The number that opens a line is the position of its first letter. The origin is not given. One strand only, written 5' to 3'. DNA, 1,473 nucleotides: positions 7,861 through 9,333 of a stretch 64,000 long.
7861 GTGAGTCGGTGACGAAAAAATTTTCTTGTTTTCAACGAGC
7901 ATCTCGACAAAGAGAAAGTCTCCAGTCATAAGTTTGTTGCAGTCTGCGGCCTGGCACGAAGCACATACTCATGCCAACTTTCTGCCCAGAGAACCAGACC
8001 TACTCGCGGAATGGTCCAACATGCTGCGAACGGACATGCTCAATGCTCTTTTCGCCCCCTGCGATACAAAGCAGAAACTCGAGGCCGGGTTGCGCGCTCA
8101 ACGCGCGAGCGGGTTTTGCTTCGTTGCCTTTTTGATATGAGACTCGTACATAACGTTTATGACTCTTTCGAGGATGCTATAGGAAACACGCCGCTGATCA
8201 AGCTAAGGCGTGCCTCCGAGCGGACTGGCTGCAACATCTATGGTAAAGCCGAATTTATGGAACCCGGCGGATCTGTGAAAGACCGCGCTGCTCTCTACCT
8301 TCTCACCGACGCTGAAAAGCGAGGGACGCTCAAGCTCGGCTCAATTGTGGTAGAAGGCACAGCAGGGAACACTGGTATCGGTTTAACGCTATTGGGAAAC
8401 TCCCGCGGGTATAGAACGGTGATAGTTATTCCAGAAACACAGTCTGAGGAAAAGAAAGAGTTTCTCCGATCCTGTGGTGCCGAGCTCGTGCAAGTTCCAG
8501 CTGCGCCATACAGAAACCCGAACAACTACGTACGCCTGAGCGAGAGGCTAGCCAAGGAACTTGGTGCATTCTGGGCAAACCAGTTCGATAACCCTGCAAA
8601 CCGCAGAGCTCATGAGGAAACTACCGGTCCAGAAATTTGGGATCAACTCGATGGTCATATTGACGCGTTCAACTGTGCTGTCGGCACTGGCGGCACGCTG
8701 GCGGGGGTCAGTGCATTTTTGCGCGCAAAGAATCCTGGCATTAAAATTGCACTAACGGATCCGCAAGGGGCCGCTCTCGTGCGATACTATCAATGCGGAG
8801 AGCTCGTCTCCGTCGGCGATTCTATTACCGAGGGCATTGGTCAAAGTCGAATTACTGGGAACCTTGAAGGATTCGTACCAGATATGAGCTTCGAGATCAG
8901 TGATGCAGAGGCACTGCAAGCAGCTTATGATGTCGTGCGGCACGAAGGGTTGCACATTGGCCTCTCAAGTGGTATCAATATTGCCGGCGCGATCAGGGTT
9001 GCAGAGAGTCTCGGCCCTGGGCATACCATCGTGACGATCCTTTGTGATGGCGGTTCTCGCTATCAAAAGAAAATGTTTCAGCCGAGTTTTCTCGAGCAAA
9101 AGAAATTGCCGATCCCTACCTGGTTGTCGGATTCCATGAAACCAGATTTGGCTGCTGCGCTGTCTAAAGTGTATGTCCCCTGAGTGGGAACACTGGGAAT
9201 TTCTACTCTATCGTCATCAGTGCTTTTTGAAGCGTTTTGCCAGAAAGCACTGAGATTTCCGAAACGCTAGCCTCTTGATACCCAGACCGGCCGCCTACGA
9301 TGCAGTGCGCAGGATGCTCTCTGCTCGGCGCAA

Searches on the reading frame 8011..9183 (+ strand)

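Call 4: search_protein_families(library=pfam, proteins=[window:8011-9183:+])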
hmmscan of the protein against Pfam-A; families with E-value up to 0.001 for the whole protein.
window:8011-9183:+ (390 aa): 1 family
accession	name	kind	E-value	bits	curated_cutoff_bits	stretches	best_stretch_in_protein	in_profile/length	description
PF00291.31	PALP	-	3.6e-69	233.8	35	1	55-346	3-295/295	Pyridoxal-phosphate dependent enzyme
